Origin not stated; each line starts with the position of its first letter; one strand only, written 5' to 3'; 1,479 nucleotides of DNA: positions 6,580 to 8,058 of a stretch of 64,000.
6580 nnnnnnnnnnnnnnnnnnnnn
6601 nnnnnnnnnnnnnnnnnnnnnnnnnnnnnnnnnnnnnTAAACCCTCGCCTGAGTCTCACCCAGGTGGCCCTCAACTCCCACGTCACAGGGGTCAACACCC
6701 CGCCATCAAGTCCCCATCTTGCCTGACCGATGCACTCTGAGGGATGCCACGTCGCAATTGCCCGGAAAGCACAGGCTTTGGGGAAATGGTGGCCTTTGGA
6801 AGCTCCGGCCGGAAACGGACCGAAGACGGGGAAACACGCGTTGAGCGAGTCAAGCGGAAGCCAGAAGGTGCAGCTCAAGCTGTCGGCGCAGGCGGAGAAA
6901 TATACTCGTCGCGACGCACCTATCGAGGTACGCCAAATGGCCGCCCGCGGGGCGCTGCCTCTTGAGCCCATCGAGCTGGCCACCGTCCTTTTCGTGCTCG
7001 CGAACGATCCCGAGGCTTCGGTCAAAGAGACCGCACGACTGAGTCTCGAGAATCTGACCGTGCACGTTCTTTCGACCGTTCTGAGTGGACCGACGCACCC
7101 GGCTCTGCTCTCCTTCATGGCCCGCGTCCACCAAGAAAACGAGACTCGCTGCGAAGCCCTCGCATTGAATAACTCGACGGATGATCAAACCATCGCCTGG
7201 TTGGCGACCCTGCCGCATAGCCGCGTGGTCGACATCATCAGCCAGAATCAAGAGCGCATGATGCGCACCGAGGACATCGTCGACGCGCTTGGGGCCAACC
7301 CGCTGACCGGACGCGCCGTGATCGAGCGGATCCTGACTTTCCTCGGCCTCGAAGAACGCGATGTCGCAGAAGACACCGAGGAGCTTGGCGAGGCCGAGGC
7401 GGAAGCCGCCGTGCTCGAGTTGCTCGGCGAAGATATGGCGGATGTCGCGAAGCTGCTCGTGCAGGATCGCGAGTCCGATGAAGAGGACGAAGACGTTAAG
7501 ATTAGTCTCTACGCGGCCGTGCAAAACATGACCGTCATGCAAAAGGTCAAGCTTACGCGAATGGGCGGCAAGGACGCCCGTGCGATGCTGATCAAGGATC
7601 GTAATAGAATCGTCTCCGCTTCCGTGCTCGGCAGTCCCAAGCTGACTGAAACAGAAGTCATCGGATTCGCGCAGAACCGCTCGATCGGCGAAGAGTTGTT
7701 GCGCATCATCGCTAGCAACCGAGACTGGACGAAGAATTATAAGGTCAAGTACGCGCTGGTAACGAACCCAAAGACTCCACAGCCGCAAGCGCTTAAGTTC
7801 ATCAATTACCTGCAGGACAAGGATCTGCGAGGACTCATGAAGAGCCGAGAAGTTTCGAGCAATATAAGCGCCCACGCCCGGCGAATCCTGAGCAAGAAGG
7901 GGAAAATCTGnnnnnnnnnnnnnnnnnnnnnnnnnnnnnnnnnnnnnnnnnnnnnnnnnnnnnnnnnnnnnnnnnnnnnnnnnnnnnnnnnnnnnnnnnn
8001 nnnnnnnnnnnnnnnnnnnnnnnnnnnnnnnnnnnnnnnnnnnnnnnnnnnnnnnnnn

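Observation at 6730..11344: Translationally coupled helical-repeat / MglA-paralog / degenerate-GGDEF module (candidate polarity-c-di-GMP signalling hub)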

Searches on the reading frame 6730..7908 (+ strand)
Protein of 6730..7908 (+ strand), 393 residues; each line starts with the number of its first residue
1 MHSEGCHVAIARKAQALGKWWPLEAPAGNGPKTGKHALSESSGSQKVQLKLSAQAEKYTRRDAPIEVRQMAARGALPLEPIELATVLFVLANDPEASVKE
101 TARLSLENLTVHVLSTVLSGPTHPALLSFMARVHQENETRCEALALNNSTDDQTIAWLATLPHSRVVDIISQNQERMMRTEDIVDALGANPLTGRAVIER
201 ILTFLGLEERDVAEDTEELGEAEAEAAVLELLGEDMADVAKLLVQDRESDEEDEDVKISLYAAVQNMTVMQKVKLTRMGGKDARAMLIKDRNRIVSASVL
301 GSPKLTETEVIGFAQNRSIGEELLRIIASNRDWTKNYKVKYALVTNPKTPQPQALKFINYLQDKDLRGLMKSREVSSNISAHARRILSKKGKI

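Call 7: search_protein_families(library=pfam, proteins=[window:6730-7908:+], max_evalue=0.1)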
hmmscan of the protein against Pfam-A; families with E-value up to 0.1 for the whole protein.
window:6730-7908:+ (393 aa): 0 families

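Call 8: search_protein_families(library=ncbifam, proteins=[window:6730-7908:+], max_evalue=0.1)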
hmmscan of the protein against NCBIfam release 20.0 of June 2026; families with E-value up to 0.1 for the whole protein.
window:6730-7908:+ (393 aa): 0 families

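Call 17: find_homologous_proteins(query=window:6730-7908:+)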
Query window:6730-7908:+ (393 aa): 1182 proteins with E <= 0.001 among 8000 candidates; the best 120 are listed.
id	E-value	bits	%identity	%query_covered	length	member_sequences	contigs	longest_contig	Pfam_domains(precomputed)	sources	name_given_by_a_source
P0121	2.8e-247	838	99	100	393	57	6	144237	-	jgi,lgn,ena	-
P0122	4.1e-200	683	100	82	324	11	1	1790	-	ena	-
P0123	5.3e-195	666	98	82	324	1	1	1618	-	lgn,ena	-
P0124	2.5e-193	660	97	82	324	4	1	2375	-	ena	-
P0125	7.5e-193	659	96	82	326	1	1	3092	-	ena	-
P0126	1.7e-178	612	79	93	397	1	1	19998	-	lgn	-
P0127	2.0e-178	611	79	93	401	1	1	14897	-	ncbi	-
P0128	8.4e-178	609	77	93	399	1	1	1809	-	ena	-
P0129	6.0e-177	607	79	91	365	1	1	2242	-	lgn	-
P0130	1.1e-176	606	81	90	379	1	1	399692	-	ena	-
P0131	2.3e-176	605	79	91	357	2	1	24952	-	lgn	-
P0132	2.5e-176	605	80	89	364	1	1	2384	-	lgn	-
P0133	6.8e-176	603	81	89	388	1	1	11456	-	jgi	jgi:hypothetical protein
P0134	1.5e-175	602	80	90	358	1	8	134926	-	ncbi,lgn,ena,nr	ncbi:MAG: hypothetical protein GY910_01730 [bacterium]|nr:hypothetical protein [Deltaproteobacteria 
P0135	1.6e-175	602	79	91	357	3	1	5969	-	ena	-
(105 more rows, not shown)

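Call 27: find_homologous_proteins(query=A2, max_evalue=0.001)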
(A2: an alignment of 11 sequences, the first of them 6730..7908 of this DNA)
Query A2 (11 sequences) (393 aa, profile of the alignment): 1075 proteins with E <= 0.001 among 8000 candidates; the best 120 are listed.
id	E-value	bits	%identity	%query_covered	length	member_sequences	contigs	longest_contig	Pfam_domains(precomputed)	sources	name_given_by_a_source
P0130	3.7e-186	637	81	90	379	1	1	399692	-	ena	-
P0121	4.1e-184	630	99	100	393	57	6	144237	-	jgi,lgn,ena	-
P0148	7.7e-182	623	71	100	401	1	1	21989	-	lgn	-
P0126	2.5e-181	621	79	93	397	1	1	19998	-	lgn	-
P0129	1.1e-180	619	79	91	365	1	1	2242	-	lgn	-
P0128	2.4e-180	618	77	93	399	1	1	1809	-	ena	-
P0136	2.4e-180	618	78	91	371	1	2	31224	-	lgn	-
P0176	6.9e-180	616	70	93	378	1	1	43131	-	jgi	-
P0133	1.2e-179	616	81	89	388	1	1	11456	-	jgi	jgi:hypothetical protein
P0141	1.7e-179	615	79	88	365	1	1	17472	-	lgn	-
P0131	2.0e-179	615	79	91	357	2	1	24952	-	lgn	-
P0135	5.6e-179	613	79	91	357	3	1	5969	-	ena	-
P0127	5.7e-179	613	79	93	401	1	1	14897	-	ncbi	-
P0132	7.1e-179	613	80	89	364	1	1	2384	-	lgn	-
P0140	1.2e-178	612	78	90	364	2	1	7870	-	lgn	-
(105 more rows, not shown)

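Call 40: predict_structure(alignment_id=A3)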
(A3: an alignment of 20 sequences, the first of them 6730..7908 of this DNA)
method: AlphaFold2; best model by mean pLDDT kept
length: 393 residues; sequences in the alignment: 20
mean_pLDDT: 76.2   pTM: 0.46
mean pLDDT of the five models: 76.2, 71.4, 69.6, 68.3, 67.0
residues with pLDDT >= 90: 152; 70-90: 132; 50-70: 35; < 50: 74
segments of 3 or more residues with pLDDT < 50: 1-43, 207-229, 246-252
pLDDT, mean of each block of 10 residues (from residue 1): 32 33 33 32 61 88 91 91 94 94 95 94 94 95 96 95 93 86 87 77 57 40 49 52 50 55 72 75 81 78 84 86 86 90 91 91 91 87 92 88
secondary structure, 60 per line:
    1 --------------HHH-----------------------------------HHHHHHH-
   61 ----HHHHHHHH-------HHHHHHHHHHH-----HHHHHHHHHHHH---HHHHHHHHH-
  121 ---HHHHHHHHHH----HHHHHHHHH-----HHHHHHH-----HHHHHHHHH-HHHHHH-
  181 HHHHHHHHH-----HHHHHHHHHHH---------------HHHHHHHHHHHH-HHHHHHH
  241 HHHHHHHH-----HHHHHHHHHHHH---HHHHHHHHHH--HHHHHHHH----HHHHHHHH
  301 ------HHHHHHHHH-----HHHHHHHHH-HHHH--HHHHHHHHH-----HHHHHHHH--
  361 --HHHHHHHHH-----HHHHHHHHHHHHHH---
elements in order: H53-59 H65-72 H80-90 H96-107 H111-119 H124-133 H138-146 H152-158 H164-172 H174-179 H181-189 H195-205 H221-232 H234-248 H254-265 H269-278 H281-288 H293-300 H307-315 H321-329 H331-334 H337-345 H351-358 H363-371 H377-390

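Call 41: search_protein_representatives(protein=window:6730-7908:+)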
Query: 393 residues. Proteins with E-value up to 0.001 (for the whole library): 3432; up to 1e-10: 1891; up to 1e-30: 458. The best 150 are listed.
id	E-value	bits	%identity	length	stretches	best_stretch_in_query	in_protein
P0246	4.3e-86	306.1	45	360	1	44-390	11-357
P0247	1.5e-85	304.3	49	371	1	44-390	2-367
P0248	2.1e-81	290.7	45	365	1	53-392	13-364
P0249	4.2e-81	289.7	57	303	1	44-287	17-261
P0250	1.3e-80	288.1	57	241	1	158-393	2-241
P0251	9.8e-80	285.1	79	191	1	42-211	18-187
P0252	1.9e-68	248.0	41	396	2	240-390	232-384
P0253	3.5e-68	247.2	57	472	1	45-269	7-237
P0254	1.9e-66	241.5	38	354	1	45-391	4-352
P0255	1.5e-63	231.9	40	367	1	54-388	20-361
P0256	3.6e-63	230.7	57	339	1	41-256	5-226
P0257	8.7e-63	229.4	39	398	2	46-209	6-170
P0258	3.6e-61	224.1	38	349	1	53-390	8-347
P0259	1.6e-60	221.9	39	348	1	51-391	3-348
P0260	1.0e-58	216.0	45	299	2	249-391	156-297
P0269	1.5e-53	199.0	33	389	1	54-390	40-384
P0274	9.4e-52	193.1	36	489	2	228-390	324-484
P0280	2.2e-50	188.6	31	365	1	49-390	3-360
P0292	1.2e-48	182.9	34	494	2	236-388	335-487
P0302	3.6e-48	181.3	31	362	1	50-390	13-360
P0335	2.2e-45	172.2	30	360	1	56-387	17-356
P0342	5.4e-45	170.9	36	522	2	232-389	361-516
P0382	4.3e-42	161.3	30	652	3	179-390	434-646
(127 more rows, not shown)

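Call 43: search_protein_families(library=pfam, proteins=[P0246, P0254, P0269, P0280, P0302, P0335, P0382, P0342, P0274, P0292], max_evalue=0.1)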
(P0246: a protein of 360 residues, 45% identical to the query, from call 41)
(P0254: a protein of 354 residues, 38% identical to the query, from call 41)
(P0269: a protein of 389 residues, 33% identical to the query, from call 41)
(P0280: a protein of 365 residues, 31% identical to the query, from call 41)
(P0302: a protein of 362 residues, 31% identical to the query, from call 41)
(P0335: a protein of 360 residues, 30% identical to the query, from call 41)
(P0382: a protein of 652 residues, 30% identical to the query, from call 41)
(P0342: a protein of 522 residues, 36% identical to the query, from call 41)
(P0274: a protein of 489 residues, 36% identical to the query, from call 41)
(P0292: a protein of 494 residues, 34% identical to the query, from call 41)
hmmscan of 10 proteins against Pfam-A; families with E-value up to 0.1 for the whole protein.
P0246 (360 aa): 3 families
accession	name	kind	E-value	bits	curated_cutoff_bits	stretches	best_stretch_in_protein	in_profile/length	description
PF25591.1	LRV_2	-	0.00086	19.7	27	1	93-138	16-58/61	Leucine Rich Repeat Variant domain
PF12717.13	Cnd1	-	0.014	15.9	26.4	0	216-320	32-135/162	non-SMC mitotic condensation complex subunit 1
PF13646.12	HEAT_2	-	0.017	15.8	27.7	1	29-78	11-60/88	HEAT repeats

P0254 (354 aa): 1 family
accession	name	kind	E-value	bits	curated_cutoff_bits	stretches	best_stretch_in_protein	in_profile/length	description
PF05835.17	Synaphin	-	0.086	13.5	27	0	176-228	82-132/142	Synaphin protein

P0269 (389 aa): 0 families

P0280 (365 aa): 2 families
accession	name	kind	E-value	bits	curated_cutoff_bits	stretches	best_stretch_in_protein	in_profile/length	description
PF02037.33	SAP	-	0.013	15.6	23.9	0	235-253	9-27/37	SAP domain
PF02985.28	HEAT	-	0.029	15.1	23.5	0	38-65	2-29/31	HEAT repeat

P0302 (362 aa): 0 families

P0335 (360 aa): 1 family
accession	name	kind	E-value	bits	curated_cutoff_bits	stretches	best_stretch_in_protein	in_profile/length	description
PF06881.16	Elongin_A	-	0.032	15.2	29.8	1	112-207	7-102/105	RNA polymerase II transcription factor SIII (Elongin) subunit A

P0382 (652 aa): 1 family
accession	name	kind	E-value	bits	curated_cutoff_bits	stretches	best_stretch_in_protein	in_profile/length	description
PF10346.14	Con-6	-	0.063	13.6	25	0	141-157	13-29/34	Conidiation protein 6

P0342 (522 aa): 0 families

P0274 (489 aa): 2 families
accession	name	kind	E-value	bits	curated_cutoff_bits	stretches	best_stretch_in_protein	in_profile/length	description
PF13646.12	HEAT_2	-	0.003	18.3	27.7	1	17-70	6-59/88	HEAT repeats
PF02985.28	HEAT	-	0.05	14.3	23.5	0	45-69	3-27/31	HEAT repeat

P0292 (494 aa): 1 family
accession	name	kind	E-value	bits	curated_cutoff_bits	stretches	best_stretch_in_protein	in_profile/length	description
PF13646.12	HEAT_2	-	0.059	14.1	27.7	0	55-82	39-66/88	HEAT repeats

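Call 45: fold_search(model_id=the predicted structure, library=pdb)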
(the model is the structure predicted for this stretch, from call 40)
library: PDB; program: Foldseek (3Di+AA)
matches with E <= 10: 1026; with E <= 0.001: 0
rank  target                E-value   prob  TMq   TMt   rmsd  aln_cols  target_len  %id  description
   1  4rv1_A                1.3e-03  0.97  0.15  0.14  18.6       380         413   16  Crystal Structure of Engineered Protein. Northeast Structural Genomics Consortium (NESG) Target OR497. (released 2014-12-10)
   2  4rv1_F                2.1e-03  0.99  0.19  0.19  15.8       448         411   14  Crystal Structure of Engineered Protein. Northeast Structural Genomics Consortium (NESG) Target OR497. (released 2014-12-10)
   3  5mfm_A                4.2e-03  0.95  0.17  0.19  15.4       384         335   11  Designed armadillo repeat protein peptide fusion YIIIM6AII_GS11_(KR)5 (released 2017-09-13)
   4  5mfm_F                4.5e-03  0.98  0.18  0.21  17.1       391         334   12  Designed armadillo repeat protein peptide fusion YIIIM6AII_GS11_(KR)5 (released 2017-09-13)
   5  5mfm_C                4.7e-03  0.96  0.17  0.19  17.0       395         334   11  Designed armadillo repeat protein peptide fusion YIIIM6AII_GS11_(KR)5 (released 2017-09-13)
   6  5mfc_C                7.6e-03  0.72  0.12  0.15  18.0       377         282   11  Designed armadillo repeat protein YIIIM5AII in complex with (KR)4-GFP (released 2017-07-19)
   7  5mfd_J                7.6e-03  0.69  0.12  0.14  17.9       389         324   12  Designed armadillo repeat protein YIIIM''6AII in complex with pD_(KR)5 (released 2017-07-19)
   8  5mfd_A                7.9e-03  0.77  0.13  0.15  17.9       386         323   12  Designed armadillo repeat protein YIIIM''6AII in complex with pD_(KR)5 (released 2017-07-19)
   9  4hxt                  8.6e-03  0.90  0.13  0.19  20.4       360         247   15  Crystal Structure of Engineered Protein. Northeast Structural Genomics Consortium Target OR329 (released 2012-11-21)
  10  5mfh_A                8.6e-03  0.89  0.14  0.17  17.7       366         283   11  Designed armadillo repeat protein YIIIM5AII in complex with peptide (RR)5 (released 2017-09-13)
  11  6s9o_B                1.3e-02  0.87  0.16  0.18  16.6       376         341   13  Designed Armadillo Repeat protein internal Lock1 fused to target peptide KRKRKLKFKR (released 2020-02-19)
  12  8fua_A                1.3e-02  0.89  0.18  0.17  15.7       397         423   11  Crystal structure of mouse Importin alpha in complex with Hendra virus matrix protein NLS1 (released 2023-02-08)
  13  6s9p_B                1.3e-02  0.87  0.17  0.18  16.5       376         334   14  Designed Armadillo Repeat protein internal Lock2 fused to target peptide KRKAKITWKR (released 2020-02-19)
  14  6d7n                  1.4e-02  0.89  0.18  0.18  15.7       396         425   11  Crystal structure of the W357R/W399R Importin alpha mutant (released 2019-03-06)
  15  5tbk_B                1.5e-02  0.91  0.18  0.17  15.4       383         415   10  Crystal structure of human importin a3 bound to RCC1 (released 2017-09-13)
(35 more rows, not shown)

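Call 51: find_related_loci(query=A6, collection=metagenome_contigs, flank=6000)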
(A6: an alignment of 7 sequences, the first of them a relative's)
Query A6 (349 aa) in metagenome_contigs; peptide patterns used: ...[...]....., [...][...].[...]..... (x = any residue, [..] = any of these).
600 stretches matched a pattern (row limit reached: there are more); 361 encode a relative of the query (tblastn E <= 1e-3); the best 80 are kept; 80 distinct loci.
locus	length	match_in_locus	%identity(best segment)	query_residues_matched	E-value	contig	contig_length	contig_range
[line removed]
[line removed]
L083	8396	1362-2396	74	1-347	3e-164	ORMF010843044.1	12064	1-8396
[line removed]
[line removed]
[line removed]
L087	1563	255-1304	72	1-349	7e-177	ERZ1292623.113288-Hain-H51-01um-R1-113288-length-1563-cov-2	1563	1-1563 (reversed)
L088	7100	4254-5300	73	1-348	7e-160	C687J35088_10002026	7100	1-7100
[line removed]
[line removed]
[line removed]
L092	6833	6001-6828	74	1-275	2e-124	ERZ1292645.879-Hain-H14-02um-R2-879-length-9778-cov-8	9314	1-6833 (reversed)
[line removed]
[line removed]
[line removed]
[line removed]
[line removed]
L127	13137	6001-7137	30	10-343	6e-54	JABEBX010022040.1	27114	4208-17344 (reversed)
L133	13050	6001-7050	34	2-348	4e-55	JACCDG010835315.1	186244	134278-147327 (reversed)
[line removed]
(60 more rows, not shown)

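Call 72: search_protein_families(library=pfam, proteins=[L137:2128-3096:+, L127:4797-5963:+, L120:5174-5995:+, L081:5417-5923:+, L127:2747-4828:+, L133:7169-8158:+, L098:1802-2797:+], max_evalue=0.01)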
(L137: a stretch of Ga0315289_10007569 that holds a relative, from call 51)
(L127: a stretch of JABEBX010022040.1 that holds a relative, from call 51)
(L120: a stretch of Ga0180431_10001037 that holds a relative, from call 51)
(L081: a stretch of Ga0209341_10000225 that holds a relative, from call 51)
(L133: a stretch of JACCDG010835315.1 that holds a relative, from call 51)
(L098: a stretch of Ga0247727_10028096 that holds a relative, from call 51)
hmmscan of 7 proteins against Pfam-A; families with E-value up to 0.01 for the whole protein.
L137:2128-3096:+ (323 aa): 1 family
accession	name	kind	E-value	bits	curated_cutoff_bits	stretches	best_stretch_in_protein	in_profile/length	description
PF05036.18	SPOR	-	8e-13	49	21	1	248-320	2-75/76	SPOR domain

L127:4797-5963:+ (389 aa): 1 family
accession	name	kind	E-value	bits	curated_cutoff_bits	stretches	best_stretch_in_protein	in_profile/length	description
PF05036.18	SPOR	-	3.7e-10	40.4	21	2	314-383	2-70/76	SPOR domain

L120:5174-5995:+ (274 aa): 1 family
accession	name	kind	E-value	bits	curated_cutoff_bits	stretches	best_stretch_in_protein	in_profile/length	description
PF05036.18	SPOR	-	2.3e-14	53.9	21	2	211-270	15-75/76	SPOR domain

L081:5417-5923:+ (169 aa): 10 families
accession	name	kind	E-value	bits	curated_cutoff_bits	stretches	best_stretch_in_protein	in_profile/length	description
PF07719.23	TPR_2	-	3e-09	36.7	27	1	76-108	2-34/34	Tetratricopeptide repeat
PF13181.12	TPR_8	-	7.2e-07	29.3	25.7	1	76-108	2-34/34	Tetratricopeptide repeat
PF00515.34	TPR_1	-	1.7e-06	28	27.8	1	76-108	2-34/34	Tetratricopeptide repeat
PF13428.12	TPR_14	-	1.8e-05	25.4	23.5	0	78-118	4-44/44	Tetratricopeptide repeat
PF13414.12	TPR_11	-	3.7e-05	23.8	26.8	0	90-112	9-31/42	TPR repeat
PF13432.12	TPR_16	-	4.4e-05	24.3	32.7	1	11-66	2-56/65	Tetratricopeptide repeat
PF14559.12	TPR_19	-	0.00018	22.2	25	0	63-109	13-59/68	Tetratricopeptide repeat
PF23914.1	TPR_CcmH_CycH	-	0.0024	18.2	42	0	18-109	62-155/158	Cytochrome c-type biogenesis protein H TPR domain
PF13429.12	TPR_15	-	0.0056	16.6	26.2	1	15-115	86-186/280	Tetratricopeptide repeat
PF17014.10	Mad3_BUB1_I_2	-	0.0096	16.5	37.6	0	75-118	46-90/128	Putative Mad3/BUB1 like region 1 protein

L127:2747-4828:+ (694 aa): 9 families
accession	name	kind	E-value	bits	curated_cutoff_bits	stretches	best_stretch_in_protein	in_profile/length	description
PF03764.24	EFG_IV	-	5.5e-43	146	24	1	474-592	1-120/121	Elongation factor G, domain IV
PF00009.33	GTP_EFTU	-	7.7e-31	107.6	26.5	1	7-272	2-184/188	Elongation factor Tu GTP binding domain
PF00679.30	EFG_C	-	1.1e-27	96.3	27.9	1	596-682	2-88/89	Elongation factor G C-terminus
PF22042.2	EF-G_D2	-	1.1e-17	64.3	27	1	308-385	5-81/84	Elongation factor G domain 2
PF14492.12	EFG_III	-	1.6e-17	63.8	27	1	403-471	5-73/75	Elongation Factor G, domain III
PF03144.31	GTP_EFTU_D2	-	8.5e-08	33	30.3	1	319-385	1-72/73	Elongation factor Tu domain 2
PF01926.29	MMR_HSR1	-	3.5e-05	24.3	21.9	1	11-134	2-113/113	50S ribosome-binding GTPase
PF00025.27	Arf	-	5.1e-05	23.3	22.3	1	51-163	36-153/174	ADP-ribosylation factor family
PF16847.10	AvrPtoB_bdg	-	0.0094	16.9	27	0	232-287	30-84/91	Avirulence AvrPtoB, BAK1-binding domain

L133:7169-8158:+ (330 aa): 0 families

L098:1802-2797:+ (332 aa): 2 families
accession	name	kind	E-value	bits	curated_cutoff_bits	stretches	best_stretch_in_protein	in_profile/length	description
PF00025.27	Arf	-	2.4e-08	34.1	22.3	1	6-153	14-141/174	ADP-ribosylation factor family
PF04670.18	Gtr1_RagA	-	5.3e-06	26.5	22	1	8-131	1-118/232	Gtr1/RagA G protein conserved region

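Call 75: search_protein_families(library=padloc, proteins=[window:6730-7908:+], max_evalue=0.001)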
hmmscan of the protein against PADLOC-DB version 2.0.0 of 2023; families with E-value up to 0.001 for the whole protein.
window:6730-7908:+ (393 aa): 0 families
